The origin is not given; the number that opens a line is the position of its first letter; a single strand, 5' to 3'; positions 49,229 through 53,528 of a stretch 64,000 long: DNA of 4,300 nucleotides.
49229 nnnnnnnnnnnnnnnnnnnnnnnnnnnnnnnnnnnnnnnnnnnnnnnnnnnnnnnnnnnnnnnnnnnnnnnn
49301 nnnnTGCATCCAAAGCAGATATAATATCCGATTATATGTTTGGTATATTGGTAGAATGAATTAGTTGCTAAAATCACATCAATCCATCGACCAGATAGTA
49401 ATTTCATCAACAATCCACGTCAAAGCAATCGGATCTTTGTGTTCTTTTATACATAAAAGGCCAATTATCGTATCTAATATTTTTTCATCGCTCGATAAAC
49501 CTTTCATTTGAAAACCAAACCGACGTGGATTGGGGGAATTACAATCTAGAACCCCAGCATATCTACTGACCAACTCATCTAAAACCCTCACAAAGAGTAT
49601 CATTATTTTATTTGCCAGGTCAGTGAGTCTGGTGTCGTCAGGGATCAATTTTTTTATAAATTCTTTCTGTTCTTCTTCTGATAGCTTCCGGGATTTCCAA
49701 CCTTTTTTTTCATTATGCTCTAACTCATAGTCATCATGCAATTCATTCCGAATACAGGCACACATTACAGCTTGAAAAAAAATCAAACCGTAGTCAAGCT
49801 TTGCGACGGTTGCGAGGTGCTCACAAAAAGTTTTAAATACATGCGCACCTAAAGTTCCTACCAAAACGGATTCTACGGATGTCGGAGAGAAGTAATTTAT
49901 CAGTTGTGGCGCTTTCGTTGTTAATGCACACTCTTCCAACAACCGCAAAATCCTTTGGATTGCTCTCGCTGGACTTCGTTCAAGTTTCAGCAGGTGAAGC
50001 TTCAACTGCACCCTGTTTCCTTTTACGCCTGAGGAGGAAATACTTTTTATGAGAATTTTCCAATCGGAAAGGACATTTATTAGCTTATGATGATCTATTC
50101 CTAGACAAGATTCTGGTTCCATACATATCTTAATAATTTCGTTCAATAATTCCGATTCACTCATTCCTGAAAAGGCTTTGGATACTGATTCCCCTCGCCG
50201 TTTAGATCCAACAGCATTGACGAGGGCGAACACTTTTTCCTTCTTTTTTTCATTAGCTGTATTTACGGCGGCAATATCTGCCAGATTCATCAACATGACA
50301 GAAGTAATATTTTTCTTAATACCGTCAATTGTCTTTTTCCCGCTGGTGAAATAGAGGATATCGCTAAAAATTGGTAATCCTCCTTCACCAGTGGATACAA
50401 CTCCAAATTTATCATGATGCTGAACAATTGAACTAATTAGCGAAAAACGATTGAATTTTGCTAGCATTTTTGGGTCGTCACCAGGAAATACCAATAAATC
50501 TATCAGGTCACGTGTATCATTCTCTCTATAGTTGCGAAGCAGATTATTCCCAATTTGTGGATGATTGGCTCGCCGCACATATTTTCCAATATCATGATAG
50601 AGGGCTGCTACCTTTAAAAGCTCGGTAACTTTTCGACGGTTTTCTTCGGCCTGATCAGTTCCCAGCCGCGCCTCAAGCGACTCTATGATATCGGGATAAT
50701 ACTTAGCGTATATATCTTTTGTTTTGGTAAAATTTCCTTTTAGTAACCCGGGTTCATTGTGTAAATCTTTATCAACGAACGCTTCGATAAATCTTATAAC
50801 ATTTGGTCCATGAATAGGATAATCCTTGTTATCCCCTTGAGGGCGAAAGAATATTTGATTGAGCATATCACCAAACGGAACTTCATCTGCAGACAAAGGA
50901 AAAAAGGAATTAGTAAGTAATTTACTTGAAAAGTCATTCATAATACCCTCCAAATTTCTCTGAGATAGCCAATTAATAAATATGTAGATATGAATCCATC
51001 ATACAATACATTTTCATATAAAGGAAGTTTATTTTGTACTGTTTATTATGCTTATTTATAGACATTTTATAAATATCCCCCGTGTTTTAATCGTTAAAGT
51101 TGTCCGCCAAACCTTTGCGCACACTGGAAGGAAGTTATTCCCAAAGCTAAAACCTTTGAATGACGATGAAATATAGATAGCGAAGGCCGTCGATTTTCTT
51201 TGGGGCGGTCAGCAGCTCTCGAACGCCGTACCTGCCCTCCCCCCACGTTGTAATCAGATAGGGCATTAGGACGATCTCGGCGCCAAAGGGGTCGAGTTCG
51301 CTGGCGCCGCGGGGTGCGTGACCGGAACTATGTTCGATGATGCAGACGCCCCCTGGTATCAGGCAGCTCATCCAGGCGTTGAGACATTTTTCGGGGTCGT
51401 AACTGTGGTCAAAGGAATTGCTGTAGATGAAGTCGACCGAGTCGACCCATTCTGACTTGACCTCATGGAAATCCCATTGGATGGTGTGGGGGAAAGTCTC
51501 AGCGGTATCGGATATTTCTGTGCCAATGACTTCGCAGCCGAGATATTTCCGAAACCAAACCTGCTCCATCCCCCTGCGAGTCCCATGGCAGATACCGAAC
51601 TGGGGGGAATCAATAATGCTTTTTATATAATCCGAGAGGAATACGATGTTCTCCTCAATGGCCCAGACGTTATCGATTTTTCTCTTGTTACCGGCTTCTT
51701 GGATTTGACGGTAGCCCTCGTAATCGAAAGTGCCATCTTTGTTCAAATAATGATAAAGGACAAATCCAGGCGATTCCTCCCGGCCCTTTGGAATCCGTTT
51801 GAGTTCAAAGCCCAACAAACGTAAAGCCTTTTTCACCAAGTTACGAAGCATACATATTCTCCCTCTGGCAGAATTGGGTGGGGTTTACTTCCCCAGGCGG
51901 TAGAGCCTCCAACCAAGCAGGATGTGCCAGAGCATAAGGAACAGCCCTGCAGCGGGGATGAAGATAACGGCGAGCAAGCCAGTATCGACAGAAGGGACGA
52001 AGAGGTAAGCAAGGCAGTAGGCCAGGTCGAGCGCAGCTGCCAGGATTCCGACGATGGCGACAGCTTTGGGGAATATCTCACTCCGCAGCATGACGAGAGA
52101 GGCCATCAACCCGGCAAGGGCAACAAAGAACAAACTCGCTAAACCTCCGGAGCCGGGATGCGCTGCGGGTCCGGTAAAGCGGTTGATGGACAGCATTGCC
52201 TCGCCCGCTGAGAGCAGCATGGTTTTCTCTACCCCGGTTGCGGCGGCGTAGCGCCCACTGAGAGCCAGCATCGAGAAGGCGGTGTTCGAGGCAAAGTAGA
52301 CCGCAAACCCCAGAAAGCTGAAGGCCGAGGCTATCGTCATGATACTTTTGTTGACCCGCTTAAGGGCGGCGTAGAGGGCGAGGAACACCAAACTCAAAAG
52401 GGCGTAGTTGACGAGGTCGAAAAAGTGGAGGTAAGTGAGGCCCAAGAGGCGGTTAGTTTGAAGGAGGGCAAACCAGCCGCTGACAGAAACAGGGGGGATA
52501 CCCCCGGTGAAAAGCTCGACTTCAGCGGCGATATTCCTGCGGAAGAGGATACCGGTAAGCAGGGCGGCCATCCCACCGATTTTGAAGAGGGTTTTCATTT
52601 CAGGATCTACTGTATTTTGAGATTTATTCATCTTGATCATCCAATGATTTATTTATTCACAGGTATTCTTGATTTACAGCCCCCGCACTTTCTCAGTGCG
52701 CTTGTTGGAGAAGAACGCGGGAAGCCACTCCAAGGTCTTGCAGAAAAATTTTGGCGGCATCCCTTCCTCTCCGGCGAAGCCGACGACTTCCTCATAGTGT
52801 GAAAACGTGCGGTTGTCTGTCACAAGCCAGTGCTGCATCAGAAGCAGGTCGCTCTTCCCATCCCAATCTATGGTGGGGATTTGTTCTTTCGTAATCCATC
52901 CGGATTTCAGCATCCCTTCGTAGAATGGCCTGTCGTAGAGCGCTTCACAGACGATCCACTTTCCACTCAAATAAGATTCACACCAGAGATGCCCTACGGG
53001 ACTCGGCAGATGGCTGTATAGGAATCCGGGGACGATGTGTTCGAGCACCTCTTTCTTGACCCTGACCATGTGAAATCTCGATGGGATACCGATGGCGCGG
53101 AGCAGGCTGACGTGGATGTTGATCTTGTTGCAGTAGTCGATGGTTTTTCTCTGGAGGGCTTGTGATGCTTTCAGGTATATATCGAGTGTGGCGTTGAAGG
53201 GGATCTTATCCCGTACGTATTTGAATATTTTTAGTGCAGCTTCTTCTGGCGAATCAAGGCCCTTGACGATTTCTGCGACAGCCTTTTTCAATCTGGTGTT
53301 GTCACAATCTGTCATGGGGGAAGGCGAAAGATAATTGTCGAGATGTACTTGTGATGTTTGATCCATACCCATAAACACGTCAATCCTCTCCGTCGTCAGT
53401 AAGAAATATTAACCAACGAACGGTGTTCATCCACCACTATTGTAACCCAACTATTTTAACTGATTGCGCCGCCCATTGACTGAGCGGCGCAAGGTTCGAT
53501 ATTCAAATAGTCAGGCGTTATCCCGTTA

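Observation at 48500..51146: AT-rich island carrying an HD-phosphohydrolase plus PIN-like two-gene cassette (candidate conflict or toxin system)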

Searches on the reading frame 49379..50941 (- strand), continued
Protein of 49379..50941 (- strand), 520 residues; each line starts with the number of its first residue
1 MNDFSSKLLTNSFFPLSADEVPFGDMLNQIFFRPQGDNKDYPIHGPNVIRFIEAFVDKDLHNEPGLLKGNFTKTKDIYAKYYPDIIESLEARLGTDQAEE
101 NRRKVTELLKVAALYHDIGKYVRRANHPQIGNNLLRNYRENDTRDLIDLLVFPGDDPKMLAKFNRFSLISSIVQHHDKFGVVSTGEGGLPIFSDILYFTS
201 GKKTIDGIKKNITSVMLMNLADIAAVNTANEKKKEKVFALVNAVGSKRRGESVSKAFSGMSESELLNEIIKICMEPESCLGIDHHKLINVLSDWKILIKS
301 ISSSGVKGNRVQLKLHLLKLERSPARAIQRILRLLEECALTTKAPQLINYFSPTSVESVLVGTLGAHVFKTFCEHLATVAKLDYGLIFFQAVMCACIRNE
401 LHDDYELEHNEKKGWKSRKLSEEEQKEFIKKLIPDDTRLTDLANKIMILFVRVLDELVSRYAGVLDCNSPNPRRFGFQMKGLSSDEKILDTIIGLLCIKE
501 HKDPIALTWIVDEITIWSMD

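Call 77: search_dna_similar(query=window:49379-50941:-, collection=plasmids, mode=protein, max_evalue=0.001, max_rows=10)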
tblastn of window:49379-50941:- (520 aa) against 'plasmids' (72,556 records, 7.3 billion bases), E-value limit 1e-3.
No match.

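Call 101: find_encoding_contigs(protein=P0084, flank=9000, max_places=1)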
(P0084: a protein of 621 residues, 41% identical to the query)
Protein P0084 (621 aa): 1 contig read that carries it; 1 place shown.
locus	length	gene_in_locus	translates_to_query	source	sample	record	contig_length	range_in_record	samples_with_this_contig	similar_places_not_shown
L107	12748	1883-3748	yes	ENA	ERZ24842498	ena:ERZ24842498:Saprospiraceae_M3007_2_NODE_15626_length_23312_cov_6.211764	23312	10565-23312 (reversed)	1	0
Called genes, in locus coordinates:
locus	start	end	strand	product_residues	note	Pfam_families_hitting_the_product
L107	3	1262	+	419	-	?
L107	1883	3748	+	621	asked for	PF01966:HD (weak)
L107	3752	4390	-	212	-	PF01832:Glucosaminidase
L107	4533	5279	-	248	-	-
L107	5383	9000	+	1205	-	PF01839:FG-GAP (faint), PF13517:FG-GAP_3, PF07593:UnbV_ASPIC, PF13517:FG-GAP_3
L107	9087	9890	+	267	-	PF00691:OmpA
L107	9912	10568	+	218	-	-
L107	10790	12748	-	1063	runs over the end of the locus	PF00873:ACR_tran, PF02355:SecD_SecF_C (faint), PF03176:MMPL (weak), PF00873:ACR_tran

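Call 102: find_encoding_contigs(protein=P0074, flank=9000, max_places=1)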
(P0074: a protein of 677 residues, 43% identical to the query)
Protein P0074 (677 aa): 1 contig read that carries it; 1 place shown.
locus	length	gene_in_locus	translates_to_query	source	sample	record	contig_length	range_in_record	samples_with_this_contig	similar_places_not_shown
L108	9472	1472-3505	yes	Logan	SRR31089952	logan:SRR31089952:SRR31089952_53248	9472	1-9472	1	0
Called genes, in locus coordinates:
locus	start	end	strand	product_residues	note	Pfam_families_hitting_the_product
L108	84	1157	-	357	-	PF00266:Aminotran_5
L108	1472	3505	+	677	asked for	PF01966:HD (faint), PF19964:EAD11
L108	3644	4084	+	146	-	PF26622:DUF8199 (weak)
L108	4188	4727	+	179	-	PF12833:HTH_18, PF00165:HTH_AraC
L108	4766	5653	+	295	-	PF11138:DUF2911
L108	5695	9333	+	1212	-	PF00873:ACR_tran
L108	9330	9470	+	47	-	?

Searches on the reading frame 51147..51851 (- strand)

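Call 3: search_protein_families(library=pfam, proteins=[window:51147-51851:-], max_evalue=0.01)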
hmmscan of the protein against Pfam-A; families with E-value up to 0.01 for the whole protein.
window:51147-51851:- (234 aa): 2 families
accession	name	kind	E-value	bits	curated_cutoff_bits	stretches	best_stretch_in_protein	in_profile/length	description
PF08241.18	Methyltransf_11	-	0.00025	22.1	21.2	1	94-172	8-95/95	Methyltransferase domain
PF13847.12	Methyltransf_31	-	0.0035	17.5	27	1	125-176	60-113/145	Methyltransferase domain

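Call 4: search_protein_families(library=padloc, proteins=[window:51147-51851:-], max_evalue=0.1)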
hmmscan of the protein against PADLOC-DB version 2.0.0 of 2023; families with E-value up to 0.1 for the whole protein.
window:51147-51851:- (234 aa): 0 families

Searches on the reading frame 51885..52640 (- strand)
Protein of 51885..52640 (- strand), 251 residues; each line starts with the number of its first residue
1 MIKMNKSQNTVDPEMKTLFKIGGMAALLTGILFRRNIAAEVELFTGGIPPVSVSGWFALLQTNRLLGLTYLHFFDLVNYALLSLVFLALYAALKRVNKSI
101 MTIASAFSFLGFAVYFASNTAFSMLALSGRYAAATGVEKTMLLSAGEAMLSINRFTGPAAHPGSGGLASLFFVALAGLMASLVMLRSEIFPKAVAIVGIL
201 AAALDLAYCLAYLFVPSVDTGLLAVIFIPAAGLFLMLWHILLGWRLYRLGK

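Call 3: search_protein_families(library=pfam, proteins=[window:51885-52640:-], max_evalue=0.01)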
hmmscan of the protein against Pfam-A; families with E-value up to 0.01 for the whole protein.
window:51885-52640:- (251 aa): 1 family
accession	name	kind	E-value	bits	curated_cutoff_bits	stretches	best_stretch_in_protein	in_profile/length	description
PF14329.11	DUF4386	-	4.9e-10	40.1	27.6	1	73-240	49-207/210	Domain of unknown function (DUF4386)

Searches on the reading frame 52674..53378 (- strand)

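Call 3: search_protein_families(library=pfam, proteins=[window:52674-53378:-], max_evalue=0.01)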
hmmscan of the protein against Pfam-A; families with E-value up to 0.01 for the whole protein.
window:52674-53378:- (234 aa): 1 family
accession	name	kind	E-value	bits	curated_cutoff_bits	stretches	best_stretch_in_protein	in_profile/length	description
PF01841.26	Transglut_core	-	9.6e-12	45.6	23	1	33-145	3-107/108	Transglutaminase-like superfamily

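Call 53: search_protein_families(library=padloc, proteins=[window:52674-53378:-], max_evalue=0.001)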
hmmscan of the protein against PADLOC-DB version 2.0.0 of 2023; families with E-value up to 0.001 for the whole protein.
window:52674-53378:- (234 aa): 0 families
